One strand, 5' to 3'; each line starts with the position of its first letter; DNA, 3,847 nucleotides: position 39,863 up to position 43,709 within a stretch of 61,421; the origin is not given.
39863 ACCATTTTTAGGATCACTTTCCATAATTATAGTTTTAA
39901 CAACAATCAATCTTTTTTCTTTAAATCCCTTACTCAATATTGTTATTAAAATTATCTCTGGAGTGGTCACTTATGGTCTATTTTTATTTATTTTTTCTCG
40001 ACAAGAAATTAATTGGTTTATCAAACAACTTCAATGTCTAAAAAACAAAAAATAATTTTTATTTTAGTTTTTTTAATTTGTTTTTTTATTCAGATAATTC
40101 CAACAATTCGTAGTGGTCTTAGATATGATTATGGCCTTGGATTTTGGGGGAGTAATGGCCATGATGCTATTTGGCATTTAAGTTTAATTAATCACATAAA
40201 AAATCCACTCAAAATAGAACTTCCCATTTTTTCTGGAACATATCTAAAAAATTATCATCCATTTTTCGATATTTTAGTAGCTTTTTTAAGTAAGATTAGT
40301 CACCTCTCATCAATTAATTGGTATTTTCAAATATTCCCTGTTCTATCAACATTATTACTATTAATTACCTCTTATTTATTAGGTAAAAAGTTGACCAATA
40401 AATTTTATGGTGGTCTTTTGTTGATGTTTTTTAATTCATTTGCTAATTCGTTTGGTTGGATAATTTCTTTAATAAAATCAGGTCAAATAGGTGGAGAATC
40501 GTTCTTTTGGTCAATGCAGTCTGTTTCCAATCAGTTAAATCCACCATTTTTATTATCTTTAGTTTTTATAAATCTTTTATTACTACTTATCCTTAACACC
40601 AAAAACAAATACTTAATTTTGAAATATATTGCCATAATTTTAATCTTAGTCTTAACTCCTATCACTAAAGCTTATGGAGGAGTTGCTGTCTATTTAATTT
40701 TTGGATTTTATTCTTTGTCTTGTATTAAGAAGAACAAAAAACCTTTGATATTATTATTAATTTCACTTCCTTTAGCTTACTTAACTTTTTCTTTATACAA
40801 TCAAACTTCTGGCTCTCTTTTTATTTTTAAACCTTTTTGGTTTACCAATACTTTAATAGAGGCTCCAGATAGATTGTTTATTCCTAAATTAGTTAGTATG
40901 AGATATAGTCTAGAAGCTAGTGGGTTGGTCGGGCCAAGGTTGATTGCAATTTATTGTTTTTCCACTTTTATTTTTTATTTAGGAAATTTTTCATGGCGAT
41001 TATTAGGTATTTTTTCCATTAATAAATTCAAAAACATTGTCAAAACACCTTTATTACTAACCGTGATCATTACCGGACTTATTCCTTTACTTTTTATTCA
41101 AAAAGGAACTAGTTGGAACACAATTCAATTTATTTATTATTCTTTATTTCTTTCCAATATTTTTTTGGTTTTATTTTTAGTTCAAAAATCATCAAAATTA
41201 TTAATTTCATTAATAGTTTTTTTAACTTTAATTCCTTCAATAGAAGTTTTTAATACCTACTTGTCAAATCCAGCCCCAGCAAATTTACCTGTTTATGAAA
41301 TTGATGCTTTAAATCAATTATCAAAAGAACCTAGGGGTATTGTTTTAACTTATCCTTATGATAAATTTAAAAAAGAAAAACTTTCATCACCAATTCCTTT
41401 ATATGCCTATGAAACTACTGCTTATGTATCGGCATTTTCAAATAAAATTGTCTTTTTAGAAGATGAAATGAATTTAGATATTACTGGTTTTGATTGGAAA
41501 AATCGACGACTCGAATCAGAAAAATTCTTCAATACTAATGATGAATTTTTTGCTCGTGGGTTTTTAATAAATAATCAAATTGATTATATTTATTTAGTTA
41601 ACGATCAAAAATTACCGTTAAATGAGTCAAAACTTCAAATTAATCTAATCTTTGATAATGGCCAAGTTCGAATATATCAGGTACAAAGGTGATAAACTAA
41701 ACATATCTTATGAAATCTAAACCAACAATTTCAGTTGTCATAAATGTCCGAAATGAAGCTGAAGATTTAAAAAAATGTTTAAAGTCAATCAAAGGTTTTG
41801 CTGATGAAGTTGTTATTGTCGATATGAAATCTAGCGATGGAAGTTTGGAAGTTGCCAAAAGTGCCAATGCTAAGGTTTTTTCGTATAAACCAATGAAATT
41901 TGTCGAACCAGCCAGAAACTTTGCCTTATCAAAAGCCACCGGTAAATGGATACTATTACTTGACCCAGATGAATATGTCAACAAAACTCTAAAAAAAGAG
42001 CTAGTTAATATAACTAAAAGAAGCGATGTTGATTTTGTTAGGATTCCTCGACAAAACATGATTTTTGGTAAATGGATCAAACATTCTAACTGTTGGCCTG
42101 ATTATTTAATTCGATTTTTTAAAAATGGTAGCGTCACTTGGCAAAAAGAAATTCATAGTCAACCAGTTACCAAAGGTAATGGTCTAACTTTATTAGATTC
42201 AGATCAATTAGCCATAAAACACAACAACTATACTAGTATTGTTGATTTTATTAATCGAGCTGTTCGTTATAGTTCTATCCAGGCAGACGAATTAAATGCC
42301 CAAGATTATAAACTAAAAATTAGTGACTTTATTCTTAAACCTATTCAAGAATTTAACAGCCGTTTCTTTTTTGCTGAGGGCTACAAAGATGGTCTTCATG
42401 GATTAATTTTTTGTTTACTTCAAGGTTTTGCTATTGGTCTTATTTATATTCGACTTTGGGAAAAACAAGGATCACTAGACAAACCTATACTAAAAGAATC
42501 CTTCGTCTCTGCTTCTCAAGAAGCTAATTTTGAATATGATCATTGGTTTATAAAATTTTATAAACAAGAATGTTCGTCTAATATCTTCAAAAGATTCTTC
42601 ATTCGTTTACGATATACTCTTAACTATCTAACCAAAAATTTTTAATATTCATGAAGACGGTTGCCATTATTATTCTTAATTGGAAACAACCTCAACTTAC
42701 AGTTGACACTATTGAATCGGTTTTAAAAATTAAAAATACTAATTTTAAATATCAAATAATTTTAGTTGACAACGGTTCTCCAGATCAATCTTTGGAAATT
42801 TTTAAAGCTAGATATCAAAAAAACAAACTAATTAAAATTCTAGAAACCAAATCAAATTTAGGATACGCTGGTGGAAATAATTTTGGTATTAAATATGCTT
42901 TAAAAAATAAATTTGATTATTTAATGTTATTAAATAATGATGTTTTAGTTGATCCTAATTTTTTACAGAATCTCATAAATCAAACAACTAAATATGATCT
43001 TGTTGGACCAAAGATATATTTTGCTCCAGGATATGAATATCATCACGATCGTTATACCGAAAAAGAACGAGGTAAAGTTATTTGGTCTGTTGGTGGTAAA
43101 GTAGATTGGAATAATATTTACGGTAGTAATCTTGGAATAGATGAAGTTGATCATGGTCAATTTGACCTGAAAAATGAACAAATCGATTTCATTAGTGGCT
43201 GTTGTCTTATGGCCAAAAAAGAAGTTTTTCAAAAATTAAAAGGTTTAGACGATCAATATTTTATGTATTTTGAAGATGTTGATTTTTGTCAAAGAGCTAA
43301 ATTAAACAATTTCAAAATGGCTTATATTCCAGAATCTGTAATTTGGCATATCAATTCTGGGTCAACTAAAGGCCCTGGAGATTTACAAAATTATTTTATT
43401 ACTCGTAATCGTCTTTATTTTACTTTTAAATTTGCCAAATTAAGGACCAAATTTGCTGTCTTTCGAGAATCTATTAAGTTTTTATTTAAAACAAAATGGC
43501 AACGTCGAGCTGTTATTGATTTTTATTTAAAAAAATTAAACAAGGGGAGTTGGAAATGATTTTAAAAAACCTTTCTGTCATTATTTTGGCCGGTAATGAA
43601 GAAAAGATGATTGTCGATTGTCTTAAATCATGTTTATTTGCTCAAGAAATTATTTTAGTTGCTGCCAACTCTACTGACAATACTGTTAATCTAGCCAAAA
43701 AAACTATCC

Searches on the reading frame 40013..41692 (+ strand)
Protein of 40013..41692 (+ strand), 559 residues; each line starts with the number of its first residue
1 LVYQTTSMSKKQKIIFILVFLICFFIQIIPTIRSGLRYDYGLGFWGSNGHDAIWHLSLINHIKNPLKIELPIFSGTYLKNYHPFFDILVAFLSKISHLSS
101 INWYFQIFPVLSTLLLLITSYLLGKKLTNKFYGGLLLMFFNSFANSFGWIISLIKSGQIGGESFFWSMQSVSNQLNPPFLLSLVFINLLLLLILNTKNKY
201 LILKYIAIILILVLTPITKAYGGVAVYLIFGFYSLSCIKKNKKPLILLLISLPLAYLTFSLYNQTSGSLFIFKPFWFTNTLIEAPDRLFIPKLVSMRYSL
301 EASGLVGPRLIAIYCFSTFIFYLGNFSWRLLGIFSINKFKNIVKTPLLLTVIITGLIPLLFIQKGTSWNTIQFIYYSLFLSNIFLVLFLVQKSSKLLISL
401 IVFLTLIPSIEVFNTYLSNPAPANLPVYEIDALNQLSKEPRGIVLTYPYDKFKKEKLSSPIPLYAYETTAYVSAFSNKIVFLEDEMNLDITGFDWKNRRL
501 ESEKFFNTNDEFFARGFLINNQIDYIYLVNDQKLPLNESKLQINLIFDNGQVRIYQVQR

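Call 5: search_protein_families(library=pfam, proteins=[window:40013-41692:+], max_evalue=0.01)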
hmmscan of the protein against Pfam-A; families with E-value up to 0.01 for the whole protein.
window:40013-41692:+ (559 aa): 0 families

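Call 24: search_protein_families(library=ncbifam, proteins=[window:40013-41692:+], max_evalue=0.01)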
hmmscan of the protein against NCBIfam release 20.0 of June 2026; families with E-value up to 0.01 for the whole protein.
window:40013-41692:+ (559 aa): 1 family
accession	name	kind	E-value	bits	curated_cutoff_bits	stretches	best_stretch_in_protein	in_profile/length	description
TIGR04154.1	archaeo_STT3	subfamily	0.002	16.5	450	1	74-134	63-127/831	oligosaccharyl transferase, archaeosortase A system-associated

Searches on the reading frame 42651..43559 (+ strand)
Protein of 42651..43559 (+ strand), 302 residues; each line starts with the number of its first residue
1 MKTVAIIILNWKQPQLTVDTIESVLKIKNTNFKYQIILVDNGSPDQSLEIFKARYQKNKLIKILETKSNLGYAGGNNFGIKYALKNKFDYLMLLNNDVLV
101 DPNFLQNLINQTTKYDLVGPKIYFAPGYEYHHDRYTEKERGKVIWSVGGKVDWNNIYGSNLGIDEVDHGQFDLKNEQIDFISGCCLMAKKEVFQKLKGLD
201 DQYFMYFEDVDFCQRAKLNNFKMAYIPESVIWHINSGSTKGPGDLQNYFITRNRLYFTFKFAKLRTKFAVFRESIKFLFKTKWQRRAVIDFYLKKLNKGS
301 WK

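Call 5: search_protein_families(library=pfam, proteins=[window:42651-43559:+], max_evalue=0.01)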
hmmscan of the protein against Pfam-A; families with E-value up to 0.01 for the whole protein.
window:42651-43559:+ (302 aa): 6 families
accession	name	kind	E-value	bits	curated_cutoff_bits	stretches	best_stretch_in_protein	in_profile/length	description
PF00535.33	Glycos_transf_2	-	2.7e-20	73.4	23.3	1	6-193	2-164/168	Glycosyl transferase family 2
PF13641.12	Glyco_tranf_2_3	-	1.2e-15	58.6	27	1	4-256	3-228/230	Glycosyltransferase like family 2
PF13632.12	Glyco_trans_2_3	-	2.6e-05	24.6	27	1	91-239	2-128/198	Glycosyl transferase family group 2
PF02709.20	Glyco_transf_7C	-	3.4e-05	23.8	23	1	181-227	19-66/78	N-terminal domain of galactosyltransferase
PF10111.15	Glyco_tranf_2_2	-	0.00035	20.6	27.3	1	19-110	17-104/276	Glycosyltransferase like family 2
PF13506.12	Glyco_transf_21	-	0.0042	17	21.7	0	85-118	28-63/174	Glycosyl transferase family 21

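Call 56: search_protein_families(library=ncbifam, proteins=[window:42651-43559:+], max_evalue=1e-8)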
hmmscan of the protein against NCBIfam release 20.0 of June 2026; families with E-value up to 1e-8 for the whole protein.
window:42651-43559:+ (302 aa): 4 families
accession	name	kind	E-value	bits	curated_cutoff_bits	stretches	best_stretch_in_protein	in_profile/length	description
TIGR01556.1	rhamnosyltran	subfamily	1.7e-15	57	200.55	1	33-122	21-112/281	rhamnosyltransferase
TIGR03937.1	PgaC_IcaA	equivalog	1.6e-14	53.7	422.3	1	2-114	45-152/407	poly-beta-1,6-N-acetyl-D-glucosamine synthase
TIGR03965.1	mycofact_glyco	equivalog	3.7e-10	39.3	280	0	3-123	75-192/467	mycofactocin biosynthesis glycosyltransferase MftF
NF038299.1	EPS_HpsN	equivalog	4.4e-09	35.8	425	0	3-246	2-232/317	hormogonium polysaccharide biosynthesis glycosyltransferase HpsN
